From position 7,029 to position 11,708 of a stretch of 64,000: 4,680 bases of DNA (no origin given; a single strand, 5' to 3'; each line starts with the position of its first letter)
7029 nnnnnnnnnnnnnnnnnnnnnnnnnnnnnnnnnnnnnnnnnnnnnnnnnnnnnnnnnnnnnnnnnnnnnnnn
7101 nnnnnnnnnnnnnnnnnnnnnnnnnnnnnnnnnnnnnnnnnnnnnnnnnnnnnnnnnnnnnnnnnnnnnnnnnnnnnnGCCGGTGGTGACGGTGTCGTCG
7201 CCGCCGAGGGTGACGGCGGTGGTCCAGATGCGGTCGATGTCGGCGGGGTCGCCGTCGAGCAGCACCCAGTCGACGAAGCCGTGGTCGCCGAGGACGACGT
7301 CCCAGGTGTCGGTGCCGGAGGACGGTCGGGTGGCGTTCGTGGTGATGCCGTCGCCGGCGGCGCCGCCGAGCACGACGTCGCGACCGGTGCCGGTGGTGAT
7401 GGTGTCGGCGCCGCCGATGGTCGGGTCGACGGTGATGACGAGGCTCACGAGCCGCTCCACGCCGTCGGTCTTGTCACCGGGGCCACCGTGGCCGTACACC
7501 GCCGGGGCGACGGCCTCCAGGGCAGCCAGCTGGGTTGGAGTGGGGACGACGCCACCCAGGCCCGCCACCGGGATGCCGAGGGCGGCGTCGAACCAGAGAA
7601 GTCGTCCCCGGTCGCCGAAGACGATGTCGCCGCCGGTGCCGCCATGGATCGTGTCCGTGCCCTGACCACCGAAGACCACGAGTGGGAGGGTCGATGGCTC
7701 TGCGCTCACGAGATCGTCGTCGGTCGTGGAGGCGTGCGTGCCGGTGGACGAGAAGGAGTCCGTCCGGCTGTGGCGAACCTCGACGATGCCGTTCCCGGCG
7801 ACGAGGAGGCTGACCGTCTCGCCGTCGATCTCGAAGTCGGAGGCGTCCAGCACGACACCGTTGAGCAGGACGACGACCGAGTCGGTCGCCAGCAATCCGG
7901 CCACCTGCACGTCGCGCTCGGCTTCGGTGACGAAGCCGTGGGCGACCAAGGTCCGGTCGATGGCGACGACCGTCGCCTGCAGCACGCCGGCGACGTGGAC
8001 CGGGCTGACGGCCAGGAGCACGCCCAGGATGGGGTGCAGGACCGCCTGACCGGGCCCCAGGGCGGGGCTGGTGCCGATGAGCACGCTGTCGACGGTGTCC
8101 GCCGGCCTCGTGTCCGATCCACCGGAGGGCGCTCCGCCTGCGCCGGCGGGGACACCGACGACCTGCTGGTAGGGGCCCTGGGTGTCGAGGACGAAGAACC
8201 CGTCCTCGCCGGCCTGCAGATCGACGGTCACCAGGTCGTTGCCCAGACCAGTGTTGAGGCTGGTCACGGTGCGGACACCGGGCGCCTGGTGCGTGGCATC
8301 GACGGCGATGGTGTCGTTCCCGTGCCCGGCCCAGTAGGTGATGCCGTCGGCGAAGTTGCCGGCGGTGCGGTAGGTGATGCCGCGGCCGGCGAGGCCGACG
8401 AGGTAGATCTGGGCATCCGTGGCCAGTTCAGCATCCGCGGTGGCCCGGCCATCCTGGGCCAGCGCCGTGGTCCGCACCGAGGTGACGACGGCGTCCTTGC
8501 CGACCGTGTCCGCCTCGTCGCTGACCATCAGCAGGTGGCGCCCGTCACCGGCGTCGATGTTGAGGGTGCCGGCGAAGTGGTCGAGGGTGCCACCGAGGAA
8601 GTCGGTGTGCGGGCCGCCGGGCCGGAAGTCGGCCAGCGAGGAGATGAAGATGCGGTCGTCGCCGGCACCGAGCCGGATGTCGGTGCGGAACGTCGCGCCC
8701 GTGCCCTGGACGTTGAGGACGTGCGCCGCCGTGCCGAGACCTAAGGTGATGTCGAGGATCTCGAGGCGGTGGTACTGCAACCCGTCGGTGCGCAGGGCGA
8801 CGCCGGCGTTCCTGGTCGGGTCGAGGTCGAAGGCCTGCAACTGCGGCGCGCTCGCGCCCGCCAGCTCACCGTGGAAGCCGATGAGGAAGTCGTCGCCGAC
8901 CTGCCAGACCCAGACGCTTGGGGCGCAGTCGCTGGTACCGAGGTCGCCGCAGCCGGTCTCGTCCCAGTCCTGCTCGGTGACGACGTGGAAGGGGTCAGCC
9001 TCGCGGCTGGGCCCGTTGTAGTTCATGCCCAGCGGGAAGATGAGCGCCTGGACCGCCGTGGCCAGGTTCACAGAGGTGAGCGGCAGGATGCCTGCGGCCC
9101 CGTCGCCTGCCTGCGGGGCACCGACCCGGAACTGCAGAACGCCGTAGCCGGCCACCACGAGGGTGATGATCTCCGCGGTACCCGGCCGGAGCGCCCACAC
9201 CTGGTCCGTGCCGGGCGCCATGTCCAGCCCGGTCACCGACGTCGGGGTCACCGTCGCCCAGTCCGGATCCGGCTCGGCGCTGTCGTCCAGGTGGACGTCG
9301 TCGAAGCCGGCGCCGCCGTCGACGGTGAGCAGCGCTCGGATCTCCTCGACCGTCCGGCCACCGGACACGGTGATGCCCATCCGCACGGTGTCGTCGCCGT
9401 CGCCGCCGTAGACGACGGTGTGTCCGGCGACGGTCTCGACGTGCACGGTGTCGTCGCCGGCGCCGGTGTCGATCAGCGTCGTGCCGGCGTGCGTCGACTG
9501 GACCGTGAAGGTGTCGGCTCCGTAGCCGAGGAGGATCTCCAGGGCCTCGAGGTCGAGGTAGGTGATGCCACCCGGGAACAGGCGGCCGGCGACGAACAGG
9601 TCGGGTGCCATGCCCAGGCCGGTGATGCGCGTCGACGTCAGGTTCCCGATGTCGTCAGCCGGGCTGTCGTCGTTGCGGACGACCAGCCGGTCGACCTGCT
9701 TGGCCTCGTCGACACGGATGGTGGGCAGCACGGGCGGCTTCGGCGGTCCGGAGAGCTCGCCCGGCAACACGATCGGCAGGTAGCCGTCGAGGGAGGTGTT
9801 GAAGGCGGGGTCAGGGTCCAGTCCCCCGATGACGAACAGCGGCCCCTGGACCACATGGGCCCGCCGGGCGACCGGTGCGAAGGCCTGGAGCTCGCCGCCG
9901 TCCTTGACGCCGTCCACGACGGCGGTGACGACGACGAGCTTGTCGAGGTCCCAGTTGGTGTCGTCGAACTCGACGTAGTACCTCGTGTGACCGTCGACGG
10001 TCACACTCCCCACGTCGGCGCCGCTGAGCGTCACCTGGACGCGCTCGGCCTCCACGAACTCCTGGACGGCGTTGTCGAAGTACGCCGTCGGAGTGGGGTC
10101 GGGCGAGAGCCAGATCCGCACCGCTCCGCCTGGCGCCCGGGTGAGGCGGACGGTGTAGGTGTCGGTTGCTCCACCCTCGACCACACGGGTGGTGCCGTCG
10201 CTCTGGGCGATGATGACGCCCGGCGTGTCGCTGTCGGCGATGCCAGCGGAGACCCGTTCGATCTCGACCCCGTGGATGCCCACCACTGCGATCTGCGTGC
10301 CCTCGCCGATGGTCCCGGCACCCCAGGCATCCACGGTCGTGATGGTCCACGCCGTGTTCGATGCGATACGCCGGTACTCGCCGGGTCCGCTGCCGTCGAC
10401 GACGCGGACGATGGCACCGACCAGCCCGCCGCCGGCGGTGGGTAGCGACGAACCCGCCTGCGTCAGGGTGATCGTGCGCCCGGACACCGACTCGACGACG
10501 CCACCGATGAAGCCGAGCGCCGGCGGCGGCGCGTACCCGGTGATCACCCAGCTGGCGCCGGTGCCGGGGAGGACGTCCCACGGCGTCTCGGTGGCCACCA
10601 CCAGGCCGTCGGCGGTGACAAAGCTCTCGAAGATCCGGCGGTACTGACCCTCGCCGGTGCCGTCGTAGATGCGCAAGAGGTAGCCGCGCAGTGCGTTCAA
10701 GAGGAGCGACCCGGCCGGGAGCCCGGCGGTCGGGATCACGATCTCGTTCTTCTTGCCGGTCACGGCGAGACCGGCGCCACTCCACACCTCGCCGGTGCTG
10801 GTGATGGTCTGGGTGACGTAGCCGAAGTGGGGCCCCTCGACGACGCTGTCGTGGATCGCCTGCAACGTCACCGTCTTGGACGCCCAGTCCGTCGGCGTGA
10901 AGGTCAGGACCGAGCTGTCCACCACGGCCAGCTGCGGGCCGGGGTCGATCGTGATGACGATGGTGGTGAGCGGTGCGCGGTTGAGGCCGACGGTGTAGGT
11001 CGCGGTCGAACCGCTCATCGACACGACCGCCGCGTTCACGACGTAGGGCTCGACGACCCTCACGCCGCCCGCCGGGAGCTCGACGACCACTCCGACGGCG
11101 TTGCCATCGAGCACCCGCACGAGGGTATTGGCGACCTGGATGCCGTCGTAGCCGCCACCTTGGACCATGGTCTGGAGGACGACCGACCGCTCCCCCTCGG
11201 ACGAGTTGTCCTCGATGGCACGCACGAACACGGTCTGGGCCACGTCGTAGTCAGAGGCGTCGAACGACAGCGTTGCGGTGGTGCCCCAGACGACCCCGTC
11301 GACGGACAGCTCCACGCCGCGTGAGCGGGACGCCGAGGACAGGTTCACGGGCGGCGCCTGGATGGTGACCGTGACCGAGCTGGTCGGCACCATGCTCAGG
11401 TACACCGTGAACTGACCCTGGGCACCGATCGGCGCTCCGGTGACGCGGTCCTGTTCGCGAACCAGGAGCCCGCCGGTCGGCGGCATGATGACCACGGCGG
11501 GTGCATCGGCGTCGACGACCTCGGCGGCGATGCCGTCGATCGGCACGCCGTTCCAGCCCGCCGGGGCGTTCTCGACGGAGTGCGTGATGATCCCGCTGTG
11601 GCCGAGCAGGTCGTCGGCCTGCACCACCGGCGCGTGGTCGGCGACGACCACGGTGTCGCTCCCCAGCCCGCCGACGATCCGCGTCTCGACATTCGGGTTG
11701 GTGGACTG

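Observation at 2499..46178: Uninterrupted 43.7-kb gene for a ~14,550-aa secreted protein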

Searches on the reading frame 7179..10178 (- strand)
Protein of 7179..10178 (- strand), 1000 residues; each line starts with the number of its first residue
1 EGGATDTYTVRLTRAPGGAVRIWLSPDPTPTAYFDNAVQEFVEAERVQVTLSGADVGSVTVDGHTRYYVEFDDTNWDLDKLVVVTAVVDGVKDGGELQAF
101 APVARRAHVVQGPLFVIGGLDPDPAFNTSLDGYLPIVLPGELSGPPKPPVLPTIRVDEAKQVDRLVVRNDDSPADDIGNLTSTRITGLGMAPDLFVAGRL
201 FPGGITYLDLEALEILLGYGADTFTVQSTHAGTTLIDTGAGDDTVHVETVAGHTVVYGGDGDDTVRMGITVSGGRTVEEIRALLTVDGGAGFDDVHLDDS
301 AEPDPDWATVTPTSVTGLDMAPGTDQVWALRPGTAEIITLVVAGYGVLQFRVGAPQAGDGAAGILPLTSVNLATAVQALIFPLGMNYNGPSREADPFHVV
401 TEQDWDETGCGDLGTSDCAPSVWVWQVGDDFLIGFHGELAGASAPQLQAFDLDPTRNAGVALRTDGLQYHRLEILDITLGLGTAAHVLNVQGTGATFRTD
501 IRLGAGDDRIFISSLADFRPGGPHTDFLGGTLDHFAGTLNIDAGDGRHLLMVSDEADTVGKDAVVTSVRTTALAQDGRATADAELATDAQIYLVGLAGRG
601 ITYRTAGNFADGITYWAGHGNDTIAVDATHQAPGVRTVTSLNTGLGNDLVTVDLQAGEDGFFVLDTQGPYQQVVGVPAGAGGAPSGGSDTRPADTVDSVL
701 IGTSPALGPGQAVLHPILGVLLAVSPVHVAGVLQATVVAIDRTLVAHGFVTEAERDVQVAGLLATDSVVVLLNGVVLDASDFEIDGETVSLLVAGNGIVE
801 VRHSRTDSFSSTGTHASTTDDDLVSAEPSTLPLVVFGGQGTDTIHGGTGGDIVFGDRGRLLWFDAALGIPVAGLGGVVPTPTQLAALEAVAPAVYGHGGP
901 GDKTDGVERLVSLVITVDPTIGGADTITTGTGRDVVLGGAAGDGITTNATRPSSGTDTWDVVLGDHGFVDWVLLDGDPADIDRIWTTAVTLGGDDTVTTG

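Call 6: search_protein_families(library=pfam, proteins=[window:7179-10178:-], max_evalue=0.01)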
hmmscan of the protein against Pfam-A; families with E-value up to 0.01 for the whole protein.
window:7179-10178:- (1000 aa): 1 family
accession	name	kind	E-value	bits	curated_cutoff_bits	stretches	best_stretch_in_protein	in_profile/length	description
PF00353.25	HemolysinCabind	-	0.0072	16.7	23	1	835-858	9-32/36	RTX calcium-binding nonapeptide repeat (4 copies)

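Call 31: search_protein_families(library=ncbifam, proteins=[window:7179-10178:-], max_evalue=0.01)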
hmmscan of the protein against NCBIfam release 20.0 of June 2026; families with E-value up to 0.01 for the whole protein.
window:7179-10178:- (1000 aa): 0 families

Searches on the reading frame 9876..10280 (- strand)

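Call 55: search_protein_families(library=pfam, proteins=[window:9876-10280:-], max_evalue=1)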
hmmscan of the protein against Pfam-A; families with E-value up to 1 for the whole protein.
window:9876-10280:- (135 aa): 1 family
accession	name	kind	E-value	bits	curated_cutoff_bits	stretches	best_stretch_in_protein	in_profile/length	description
PF20579.4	LapA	-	0.037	14.8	27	1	30-63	10-42/99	LapA domain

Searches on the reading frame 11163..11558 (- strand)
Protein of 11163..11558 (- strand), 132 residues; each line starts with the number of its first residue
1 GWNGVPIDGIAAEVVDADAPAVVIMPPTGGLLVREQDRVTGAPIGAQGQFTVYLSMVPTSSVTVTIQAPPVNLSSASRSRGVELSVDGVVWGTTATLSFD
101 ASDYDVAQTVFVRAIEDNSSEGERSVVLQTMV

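Call 55: search_protein_families(library=pfam, proteins=[window:11163-11558:-], max_evalue=1)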
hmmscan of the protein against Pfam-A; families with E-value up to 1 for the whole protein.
window:11163-11558:- (132 aa): 1 family
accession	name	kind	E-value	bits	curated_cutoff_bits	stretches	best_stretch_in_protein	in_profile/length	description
PF00593.30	TonB_dep_Rec_b-barrel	-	0.0096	16.3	27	1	64-105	314-353/436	TonB dependent receptor-like, beta-barrel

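Call 60: search_solved_structures(query=A7, max_evalue=1)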
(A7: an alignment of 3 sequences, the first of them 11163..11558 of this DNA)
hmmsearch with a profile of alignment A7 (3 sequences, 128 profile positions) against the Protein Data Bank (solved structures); distinct sequences matched with E-value up to 1: 3.
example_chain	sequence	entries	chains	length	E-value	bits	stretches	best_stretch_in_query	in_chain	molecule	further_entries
8t9q_A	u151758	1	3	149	0.0095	19.5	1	32-117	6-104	Tautomerase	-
8t9p_B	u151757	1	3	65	0.048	17.2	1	32-80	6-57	Tautomerase alpha subunit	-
7c7u_A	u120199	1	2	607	0.12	15.9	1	31-110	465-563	Biofilm-associated surface protein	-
